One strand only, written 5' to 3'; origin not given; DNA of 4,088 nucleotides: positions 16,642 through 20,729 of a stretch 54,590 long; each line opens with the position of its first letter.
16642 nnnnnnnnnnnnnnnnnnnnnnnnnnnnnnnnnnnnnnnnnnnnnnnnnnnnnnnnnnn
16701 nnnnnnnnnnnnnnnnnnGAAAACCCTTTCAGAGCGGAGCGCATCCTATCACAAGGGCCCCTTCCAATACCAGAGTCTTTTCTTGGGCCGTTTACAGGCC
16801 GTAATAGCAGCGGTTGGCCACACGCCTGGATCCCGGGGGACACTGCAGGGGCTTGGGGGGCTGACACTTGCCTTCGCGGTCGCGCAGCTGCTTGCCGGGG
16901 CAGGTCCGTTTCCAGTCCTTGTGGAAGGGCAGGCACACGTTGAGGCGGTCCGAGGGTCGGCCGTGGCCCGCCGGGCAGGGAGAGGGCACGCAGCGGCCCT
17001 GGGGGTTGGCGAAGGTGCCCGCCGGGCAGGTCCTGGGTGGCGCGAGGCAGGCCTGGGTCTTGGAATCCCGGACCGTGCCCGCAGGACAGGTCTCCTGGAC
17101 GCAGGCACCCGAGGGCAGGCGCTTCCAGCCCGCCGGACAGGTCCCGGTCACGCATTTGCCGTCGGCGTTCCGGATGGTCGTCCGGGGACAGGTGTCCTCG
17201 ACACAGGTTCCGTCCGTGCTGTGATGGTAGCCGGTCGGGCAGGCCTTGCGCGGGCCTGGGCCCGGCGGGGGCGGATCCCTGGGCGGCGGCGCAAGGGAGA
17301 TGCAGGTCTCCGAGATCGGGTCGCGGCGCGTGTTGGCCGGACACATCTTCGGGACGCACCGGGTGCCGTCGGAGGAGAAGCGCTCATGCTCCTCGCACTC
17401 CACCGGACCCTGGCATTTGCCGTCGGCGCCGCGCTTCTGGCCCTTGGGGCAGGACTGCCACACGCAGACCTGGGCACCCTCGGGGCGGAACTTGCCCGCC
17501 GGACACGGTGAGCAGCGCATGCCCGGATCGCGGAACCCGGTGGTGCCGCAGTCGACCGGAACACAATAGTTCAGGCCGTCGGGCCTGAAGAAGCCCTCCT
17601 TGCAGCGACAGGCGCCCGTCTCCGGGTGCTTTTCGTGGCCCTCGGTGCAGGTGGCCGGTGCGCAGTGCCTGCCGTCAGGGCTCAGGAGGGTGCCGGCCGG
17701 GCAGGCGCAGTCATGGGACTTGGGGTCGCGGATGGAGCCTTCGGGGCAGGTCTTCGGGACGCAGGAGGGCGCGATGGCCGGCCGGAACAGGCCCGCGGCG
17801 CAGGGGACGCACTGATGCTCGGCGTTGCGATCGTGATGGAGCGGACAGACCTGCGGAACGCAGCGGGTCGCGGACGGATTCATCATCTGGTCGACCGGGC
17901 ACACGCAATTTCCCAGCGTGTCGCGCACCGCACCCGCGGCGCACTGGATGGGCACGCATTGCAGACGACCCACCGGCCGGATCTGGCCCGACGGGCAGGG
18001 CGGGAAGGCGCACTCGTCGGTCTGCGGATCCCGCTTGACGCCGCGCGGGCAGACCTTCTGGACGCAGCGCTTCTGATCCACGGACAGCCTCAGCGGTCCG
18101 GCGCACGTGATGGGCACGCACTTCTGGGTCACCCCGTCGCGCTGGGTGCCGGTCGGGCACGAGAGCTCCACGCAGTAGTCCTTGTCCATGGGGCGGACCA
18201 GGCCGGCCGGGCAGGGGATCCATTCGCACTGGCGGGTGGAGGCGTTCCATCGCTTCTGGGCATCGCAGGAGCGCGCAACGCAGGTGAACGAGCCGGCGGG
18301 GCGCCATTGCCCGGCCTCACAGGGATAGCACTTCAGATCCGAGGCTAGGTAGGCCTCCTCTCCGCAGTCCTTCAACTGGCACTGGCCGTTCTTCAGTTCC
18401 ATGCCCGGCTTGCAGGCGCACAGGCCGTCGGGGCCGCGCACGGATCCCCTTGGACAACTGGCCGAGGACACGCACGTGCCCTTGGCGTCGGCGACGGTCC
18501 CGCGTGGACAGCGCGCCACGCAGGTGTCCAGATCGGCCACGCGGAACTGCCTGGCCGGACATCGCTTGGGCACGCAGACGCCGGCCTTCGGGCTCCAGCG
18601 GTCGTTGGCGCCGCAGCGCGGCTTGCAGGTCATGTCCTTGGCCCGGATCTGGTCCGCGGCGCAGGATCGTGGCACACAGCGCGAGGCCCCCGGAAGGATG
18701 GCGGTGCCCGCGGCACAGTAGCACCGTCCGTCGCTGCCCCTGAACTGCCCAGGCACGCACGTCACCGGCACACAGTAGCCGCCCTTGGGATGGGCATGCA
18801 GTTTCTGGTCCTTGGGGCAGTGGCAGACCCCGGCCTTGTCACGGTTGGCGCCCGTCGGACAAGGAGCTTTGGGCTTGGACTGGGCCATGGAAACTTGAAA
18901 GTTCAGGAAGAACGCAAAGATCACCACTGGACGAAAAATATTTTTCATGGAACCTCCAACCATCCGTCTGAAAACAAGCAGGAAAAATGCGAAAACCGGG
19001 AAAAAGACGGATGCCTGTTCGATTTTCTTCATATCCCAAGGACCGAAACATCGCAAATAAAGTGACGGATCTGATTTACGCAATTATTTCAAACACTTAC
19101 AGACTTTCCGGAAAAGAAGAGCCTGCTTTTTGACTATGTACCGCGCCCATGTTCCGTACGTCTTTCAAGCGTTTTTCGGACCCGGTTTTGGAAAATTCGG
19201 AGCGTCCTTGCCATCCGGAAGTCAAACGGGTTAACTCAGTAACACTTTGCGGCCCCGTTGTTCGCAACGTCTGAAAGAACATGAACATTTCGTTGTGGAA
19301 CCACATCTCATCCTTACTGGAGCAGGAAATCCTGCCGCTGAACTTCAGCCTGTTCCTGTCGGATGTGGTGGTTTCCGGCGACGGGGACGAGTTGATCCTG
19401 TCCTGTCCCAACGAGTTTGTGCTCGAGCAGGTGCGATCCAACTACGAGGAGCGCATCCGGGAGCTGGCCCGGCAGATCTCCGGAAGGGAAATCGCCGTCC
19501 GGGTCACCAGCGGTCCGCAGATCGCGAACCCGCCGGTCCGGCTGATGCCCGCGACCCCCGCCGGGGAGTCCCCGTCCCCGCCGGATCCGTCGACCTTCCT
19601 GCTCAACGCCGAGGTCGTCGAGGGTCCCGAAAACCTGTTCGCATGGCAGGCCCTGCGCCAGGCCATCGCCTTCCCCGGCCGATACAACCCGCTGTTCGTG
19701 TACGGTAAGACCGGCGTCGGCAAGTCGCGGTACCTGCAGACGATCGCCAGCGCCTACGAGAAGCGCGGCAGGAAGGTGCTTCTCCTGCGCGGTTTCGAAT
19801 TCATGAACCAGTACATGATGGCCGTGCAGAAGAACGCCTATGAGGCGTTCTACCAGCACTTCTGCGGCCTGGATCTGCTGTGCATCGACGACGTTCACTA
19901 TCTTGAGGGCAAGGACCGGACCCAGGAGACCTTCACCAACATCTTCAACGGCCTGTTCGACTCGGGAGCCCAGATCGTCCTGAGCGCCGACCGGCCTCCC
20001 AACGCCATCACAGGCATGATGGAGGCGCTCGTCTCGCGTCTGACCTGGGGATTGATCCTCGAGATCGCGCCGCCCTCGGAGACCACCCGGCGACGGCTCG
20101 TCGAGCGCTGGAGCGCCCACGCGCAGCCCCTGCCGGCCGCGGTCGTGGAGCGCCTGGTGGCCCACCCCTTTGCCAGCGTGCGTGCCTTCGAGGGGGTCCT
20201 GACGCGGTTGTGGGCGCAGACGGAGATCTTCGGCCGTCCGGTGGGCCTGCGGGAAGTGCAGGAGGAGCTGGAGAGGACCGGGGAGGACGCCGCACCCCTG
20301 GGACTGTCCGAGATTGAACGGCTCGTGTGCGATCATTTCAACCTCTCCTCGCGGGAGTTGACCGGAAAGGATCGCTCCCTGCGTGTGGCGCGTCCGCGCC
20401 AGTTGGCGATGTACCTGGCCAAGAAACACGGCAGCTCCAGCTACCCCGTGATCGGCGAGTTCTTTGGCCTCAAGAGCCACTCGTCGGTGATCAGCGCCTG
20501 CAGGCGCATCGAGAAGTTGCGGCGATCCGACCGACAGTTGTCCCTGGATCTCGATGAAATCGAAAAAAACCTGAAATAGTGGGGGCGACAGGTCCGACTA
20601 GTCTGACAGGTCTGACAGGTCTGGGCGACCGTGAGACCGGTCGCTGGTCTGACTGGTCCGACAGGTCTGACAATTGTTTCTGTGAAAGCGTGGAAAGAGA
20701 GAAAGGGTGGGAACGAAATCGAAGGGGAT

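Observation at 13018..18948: Candidate new three-gene system: Cys-repeat secreted protein + exported CE4 deacetylase + STAND-TPR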

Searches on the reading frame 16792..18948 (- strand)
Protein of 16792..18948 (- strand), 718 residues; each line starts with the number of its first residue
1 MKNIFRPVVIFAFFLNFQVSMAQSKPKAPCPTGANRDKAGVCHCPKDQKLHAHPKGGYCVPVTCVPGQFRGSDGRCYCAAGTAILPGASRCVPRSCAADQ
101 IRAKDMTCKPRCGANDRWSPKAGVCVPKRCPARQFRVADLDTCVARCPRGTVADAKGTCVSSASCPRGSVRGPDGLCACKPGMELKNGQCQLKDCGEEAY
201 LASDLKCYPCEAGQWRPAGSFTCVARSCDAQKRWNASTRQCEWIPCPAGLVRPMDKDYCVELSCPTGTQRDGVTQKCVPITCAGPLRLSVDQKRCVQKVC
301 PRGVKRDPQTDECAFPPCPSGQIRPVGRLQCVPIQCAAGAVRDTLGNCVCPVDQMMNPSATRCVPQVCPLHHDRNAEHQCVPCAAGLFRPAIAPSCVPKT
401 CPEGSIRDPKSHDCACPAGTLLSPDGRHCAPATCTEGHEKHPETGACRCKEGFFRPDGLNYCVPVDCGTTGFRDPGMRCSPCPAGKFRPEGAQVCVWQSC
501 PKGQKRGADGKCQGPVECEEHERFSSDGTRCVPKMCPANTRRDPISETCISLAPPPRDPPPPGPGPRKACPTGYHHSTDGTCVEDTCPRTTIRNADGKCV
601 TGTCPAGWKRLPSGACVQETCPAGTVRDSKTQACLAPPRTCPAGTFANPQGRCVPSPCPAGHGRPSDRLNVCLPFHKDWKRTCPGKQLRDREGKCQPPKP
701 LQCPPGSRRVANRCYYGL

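Call 5: search_protein_families(library=pfam, proteins=[window:16792-18948:-], max_evalue=0.01)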
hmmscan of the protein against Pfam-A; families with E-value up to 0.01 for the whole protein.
window:16792-18948:- (718 aa): 0 families

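Call 6: search_protein_families(library=ncbifam, proteins=[window:16792-18948:-], max_evalue=0.01)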
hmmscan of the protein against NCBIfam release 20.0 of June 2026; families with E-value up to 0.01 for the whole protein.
window:16792-18948:- (718 aa): 0 families

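Call 40: search_protein_families(library=pfam, proteins=[window:16792-18948:-], max_evalue=10)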
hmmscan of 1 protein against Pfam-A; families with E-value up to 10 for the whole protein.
window:16792-18948:- (718 aa): 1 family
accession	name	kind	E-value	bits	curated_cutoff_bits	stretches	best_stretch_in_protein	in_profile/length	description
PF14670.12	FXa_inhibition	-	0.022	15.4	33.4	2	408-429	15-36/36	Coagulation Factor Xa inhibitory site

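Call 41: search_solved_structures(query=window:16792-18948:-, max_evalue=1)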
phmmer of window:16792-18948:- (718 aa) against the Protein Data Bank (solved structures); distinct sequences matched with E-value up to 1: 2.
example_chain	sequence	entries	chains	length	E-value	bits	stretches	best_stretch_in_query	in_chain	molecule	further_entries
4fb8_A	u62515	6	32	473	0.54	11.9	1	35-90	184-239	Probable propionyl-CoA carboxylase beta chain 6 | AccD6, Carboxyltransferase beta-subunit of Acyl-CoA Carboxylase | Propionyl-CoA carboxylase subunit beta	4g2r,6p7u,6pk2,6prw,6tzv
4l6w_A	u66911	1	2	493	0.57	11.8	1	35-90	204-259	Probable propionyl-CoA carboxylase beta chain 6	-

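Call 44: search_protein_families(library=padloc, proteins=[window:16792-18948:-], max_evalue=0.01)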
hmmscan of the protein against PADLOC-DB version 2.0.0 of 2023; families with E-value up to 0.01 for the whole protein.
window:16792-18948:- (718 aa): 0 families

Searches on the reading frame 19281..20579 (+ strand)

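Call 7: search_protein_families(library=pfam, proteins=[window:19281-20579:+], max_evalue=0.001)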
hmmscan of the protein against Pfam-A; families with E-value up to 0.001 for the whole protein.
window:19281-20579:+ (432 aa): 8 families
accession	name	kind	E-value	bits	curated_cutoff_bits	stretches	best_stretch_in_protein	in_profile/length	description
PF00308.24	Bac_DnaA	-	9.1e-39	133.7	23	1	112-260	10-161/162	Bacterial DnaA ATPAse domain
PF08299.17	Bac_DnaA_C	-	1.4e-22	79.9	31.5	1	344-410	3-69/69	Bacterial dnaA protein helix-turn-helix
PF11638.13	DnaA_N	-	4.6e-09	36.3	24.6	1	4-64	2-64/65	DnaA N-terminal domain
PF13191.12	AAA_16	-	3.5e-05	24.8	32.6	1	125-194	12-73/167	AAA ATPase domain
PF00004.35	AAA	-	4.4e-05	24.4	21.2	1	139-238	2-110/131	ATPase family associated with various cellular activities (AAA)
PF01695.23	IstB_IS21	-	0.0001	22.3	24.1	1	131-235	88-192/238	IstB-like ATP binding protein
PF01637.24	ATPase_2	-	0.00023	21.5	33.2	1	132-254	17-135/225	ATPase domain predominantly from Archaea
PF13401.12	AAA_22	-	0.00052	20.8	27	0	137-193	7-53/130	AAA domain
